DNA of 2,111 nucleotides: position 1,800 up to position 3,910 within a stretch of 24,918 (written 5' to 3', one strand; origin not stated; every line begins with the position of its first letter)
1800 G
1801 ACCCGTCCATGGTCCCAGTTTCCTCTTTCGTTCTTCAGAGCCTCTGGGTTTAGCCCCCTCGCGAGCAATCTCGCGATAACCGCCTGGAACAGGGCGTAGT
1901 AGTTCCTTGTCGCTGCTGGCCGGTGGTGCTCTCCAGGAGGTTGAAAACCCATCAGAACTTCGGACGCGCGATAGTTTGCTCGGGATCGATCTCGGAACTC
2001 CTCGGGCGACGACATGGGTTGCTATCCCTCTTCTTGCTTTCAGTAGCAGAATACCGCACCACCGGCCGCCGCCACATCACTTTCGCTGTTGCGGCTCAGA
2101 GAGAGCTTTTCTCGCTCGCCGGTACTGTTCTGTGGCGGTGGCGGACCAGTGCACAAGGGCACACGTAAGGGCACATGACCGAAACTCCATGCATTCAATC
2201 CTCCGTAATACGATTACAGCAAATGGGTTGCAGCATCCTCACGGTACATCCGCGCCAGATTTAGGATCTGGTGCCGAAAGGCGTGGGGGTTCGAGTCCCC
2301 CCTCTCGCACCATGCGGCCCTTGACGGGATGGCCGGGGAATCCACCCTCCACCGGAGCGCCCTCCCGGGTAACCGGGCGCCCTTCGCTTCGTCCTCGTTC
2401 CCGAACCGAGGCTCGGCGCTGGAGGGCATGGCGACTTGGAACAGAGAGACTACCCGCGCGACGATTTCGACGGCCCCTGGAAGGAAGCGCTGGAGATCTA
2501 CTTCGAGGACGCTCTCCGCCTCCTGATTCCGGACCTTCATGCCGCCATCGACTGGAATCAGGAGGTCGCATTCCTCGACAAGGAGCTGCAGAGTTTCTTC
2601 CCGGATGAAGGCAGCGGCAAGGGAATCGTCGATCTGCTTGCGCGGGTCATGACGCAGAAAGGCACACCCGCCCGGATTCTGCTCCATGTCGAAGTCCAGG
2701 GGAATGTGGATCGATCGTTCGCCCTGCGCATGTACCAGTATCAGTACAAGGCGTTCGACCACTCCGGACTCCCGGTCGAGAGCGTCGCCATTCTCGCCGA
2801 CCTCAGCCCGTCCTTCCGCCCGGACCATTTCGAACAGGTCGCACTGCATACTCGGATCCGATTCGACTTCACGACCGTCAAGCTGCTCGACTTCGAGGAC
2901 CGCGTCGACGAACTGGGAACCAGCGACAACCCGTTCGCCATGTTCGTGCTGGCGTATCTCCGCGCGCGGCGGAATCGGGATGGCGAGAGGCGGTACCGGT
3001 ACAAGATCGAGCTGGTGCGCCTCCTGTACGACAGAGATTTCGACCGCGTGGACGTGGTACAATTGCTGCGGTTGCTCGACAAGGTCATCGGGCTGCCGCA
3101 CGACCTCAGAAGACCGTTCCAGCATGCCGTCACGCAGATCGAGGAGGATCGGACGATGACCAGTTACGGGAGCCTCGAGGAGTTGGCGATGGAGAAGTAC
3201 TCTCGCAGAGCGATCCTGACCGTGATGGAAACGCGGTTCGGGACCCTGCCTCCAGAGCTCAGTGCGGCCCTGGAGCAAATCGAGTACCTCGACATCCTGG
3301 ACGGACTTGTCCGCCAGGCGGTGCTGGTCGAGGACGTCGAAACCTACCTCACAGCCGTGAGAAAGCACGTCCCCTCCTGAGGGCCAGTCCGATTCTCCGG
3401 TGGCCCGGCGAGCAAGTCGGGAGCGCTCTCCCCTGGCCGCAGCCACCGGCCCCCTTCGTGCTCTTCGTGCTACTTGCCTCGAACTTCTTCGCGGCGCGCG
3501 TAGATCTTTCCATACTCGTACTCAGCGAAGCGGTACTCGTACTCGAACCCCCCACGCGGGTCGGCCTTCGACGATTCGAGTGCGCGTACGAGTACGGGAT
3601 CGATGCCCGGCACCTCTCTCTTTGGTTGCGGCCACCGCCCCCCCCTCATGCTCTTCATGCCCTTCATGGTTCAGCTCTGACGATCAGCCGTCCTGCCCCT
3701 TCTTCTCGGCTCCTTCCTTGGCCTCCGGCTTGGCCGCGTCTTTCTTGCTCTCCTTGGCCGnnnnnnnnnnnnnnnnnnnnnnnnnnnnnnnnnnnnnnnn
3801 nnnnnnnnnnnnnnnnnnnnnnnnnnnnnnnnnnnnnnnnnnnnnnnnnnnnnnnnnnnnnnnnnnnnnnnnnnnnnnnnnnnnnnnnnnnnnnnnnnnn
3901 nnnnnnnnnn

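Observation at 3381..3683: Repeat-structured intergenic region with small EYEY-repeat ORF downstream of flotillin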

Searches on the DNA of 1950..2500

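Call 28: search_rna_families(source=window, start=1950, end=2500, threshold=evalue, max_evalue=10, show_alignments=2)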
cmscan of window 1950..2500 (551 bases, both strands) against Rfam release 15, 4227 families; matches with E-value up to 10: 6.
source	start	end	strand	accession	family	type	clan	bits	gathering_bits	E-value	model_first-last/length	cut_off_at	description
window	2181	2395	-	RF02205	WT1-AS_3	Gene; lncRNA;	-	19.6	55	1.8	1-245/245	no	WT1 antisense RNA conserved region 3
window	2232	2301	+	RF00005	tRNA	Gene; tRNA;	CL00001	18.8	29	0.33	9-63/71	no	tRNA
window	2244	2291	-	RF01336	CRISPR-DR23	Gene; CRISPR;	-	15.5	45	4.8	1-36/36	no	CRISPR RNA direct repeat element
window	2285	2301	-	RF04351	Plastid-psbl-rps4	Cis-reg;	-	14.7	68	3.5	9-25/53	no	Plastid-psbl-rps4 3UTR RNA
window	2244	2345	-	RF01761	wcaG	Cis-reg;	-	14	42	5.5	1-98/98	no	wcaG RNA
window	2286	2300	+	RF01684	mascRNA-menRNA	Gene;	-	13.6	42.5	8.7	34-48/56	no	MALAT1-associated small cytoplasmic RNA/MEN beta RNA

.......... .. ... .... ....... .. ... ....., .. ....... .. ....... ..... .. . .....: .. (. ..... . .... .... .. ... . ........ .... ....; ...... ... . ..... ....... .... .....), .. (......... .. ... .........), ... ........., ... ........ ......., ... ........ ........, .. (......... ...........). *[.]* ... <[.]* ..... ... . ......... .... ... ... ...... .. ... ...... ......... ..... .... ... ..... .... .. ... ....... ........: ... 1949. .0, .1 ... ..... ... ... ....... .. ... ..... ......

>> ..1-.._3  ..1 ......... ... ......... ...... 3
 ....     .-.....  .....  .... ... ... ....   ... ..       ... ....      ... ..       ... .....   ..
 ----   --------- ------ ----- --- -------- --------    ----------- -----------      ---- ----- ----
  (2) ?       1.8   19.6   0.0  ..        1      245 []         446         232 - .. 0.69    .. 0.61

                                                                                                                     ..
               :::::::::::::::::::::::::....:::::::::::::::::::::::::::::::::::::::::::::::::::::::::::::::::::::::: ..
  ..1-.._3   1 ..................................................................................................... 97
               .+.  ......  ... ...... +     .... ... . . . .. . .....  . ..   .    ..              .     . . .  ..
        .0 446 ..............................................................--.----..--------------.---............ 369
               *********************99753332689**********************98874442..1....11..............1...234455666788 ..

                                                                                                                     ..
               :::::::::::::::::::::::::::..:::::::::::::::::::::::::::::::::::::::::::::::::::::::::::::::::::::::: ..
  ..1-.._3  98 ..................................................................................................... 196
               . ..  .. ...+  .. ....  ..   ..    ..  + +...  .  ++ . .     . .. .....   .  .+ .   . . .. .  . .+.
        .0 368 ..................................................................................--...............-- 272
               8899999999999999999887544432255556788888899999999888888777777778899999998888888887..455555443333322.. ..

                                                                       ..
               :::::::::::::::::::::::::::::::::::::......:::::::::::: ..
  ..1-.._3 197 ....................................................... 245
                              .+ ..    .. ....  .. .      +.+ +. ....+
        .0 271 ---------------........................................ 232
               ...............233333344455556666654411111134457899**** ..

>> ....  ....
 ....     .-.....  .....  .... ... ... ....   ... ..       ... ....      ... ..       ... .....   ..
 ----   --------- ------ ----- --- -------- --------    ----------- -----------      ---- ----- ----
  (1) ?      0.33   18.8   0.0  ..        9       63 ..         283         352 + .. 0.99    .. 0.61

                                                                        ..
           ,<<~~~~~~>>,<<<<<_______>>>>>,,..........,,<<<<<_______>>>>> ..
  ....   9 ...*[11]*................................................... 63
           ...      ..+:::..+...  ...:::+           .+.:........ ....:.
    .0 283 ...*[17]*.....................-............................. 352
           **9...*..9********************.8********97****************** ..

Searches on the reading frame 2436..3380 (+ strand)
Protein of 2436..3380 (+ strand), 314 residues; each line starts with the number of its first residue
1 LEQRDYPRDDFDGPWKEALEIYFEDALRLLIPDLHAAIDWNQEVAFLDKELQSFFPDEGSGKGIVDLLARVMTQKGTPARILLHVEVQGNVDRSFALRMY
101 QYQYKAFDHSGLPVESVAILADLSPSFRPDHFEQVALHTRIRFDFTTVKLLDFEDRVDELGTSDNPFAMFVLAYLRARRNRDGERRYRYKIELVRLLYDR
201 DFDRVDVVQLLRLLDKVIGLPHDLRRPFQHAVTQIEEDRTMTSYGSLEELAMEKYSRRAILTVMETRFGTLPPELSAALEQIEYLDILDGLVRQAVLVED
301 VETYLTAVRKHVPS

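Call 5: search_protein_families(library=pfam, proteins=[window:2436-3380:+], max_evalue=0.1)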
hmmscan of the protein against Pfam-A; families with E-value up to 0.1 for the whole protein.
window:2436-3380:+ (314 aa): 1 family
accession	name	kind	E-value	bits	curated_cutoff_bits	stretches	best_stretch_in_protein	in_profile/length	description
PF04754.18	Transposase_31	-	0.0092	16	21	1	63-109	53-99/203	Putative transposase, YhgA-like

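Call 20: search_protein_families(library=ncbifam, proteins=[window:2436-3380:+], max_evalue=0.1)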
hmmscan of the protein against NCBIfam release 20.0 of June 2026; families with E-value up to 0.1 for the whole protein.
window:2436-3380:+ (314 aa): 0 families

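Call 55: search_protein_families(library=pfam, proteins=[window:2436-3380:+], max_evalue=0.01)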
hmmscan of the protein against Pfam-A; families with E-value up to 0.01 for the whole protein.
window:2436-3380:+ (314 aa): 1 family
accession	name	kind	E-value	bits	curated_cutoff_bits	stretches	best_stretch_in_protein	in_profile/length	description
PF04754.18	Transposase_31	-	0.0092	16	21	0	63-109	53-99/203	Putative transposase, YhgA-like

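Call 56: find_homologous_proteins(query=window:2436-3380:+, max_evalue=1e-10)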
Query window:2436-3380:+ (314 aa): 103 proteins with E <= 1e-10 among 8000 candidates.
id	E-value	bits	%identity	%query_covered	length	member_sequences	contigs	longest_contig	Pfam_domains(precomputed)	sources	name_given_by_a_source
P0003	1.1e-203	693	100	100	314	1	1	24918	-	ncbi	ncbi:MAG: hypothetical protein V2A76_02385 [Planctomycetota bacterium]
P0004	7.2e-146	503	72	99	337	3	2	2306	-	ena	-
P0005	2.9e-74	268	44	97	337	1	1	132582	-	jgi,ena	-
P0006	2.3e-73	265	46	96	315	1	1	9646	-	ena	-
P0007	4.5e-70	254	41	96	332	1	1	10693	-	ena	-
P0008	3.3e-68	248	68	57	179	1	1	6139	-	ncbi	ncbi:MAG: hypothetical protein V2A76_14695, partial [Planctomycetota bacterium]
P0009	1.6e-59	220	37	98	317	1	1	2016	-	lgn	-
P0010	1.1e-58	217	38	95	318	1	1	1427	-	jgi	-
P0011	1.2e-57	214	41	94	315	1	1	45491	-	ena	-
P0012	8.5e-57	211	41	87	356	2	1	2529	-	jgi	jgi:hypothetical protein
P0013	1.1e-56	211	42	96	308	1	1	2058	-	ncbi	-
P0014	2.5e-56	209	40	85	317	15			-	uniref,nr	uniref:DUF4351 domain-containing protein n=1 Tax=Candidatus Kentrum sp. UNK TaxID=2126344 RepID=A0A4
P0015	1.3e-55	207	42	82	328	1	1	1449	PF14261.12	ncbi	-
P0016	1.7e-55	207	38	93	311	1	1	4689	-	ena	-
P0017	1.9e-55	206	42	79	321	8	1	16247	PF14261.12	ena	-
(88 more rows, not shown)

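Call 57: find_encoding_contigs(protein=P0008, flank=10000, max_places=3)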
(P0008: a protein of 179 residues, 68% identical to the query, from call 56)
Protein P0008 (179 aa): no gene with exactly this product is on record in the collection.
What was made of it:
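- Tried and rejected: A partial paralogue in the same MAG (P0008) could not be fetched (call 57).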

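Call 58: find_encoding_contigs(protein=P0004, flank=10000, max_places=3)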
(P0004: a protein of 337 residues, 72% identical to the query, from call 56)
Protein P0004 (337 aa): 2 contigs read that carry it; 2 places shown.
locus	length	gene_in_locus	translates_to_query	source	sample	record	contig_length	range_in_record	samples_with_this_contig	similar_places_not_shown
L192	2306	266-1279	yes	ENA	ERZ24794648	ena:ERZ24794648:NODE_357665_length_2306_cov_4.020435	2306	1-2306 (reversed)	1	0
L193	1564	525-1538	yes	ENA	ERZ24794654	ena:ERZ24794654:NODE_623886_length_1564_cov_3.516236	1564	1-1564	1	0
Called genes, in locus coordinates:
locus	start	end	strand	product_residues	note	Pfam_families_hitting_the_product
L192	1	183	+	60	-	?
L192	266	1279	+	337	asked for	-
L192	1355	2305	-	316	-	?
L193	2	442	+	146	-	?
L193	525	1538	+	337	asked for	-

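Call 90: search_protein_families(library=padloc, proteins=[window:2436-3380:+], max_evalue=0.01)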
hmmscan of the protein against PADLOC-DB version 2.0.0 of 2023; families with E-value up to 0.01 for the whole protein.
window:2436-3380:+ (314 aa): 0 families

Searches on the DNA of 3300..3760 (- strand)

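Call 23: search_rna_families(source=window, start=3300, end=3760, threshold=evalue, max_evalue=10)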
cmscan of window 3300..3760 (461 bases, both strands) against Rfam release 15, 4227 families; matches with E-value up to 10: 1.
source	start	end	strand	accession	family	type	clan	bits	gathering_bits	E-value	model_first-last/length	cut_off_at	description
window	3722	3740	-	RF01145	sR14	Gene; snRNA; snoRNA; CD-box;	-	14.2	38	0.22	35-54/54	no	Small nucleolar RNA sR14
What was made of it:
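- On Any Rfam 15 RNA family: None at E up to 10 inside 3381-3683; the only hit in the searched stretch 3300-3760 is a chance snoRNA hit at 3722-3740 (call 23).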

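Call 39: search_rna_families(sources=[L083, L166, L179, L106, L170, L090, L071, L175, L099], threshold=gathering)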
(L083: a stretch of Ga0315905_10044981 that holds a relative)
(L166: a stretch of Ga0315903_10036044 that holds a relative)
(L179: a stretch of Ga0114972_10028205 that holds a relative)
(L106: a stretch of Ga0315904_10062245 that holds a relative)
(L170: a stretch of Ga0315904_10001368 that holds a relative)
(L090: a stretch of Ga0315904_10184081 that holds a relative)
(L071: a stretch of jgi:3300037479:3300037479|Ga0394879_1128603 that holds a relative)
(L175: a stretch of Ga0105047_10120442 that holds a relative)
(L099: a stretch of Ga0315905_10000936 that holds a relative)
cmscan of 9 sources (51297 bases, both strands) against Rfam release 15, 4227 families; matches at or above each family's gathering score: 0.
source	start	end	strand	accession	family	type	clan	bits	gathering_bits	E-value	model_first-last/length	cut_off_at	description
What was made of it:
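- On Any Rfam 15 RNA family: No hit in nine contigs that carry the family (call 39).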

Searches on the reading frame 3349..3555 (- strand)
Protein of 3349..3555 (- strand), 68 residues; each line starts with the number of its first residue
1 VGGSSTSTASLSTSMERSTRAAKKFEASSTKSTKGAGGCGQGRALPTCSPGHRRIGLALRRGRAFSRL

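Call 5: search_protein_families(library=pfam, proteins=[window:3349-3555:-], max_evalue=0.1)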
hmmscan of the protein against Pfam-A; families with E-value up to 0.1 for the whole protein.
window:3349-3555:- (68 aa): 0 families
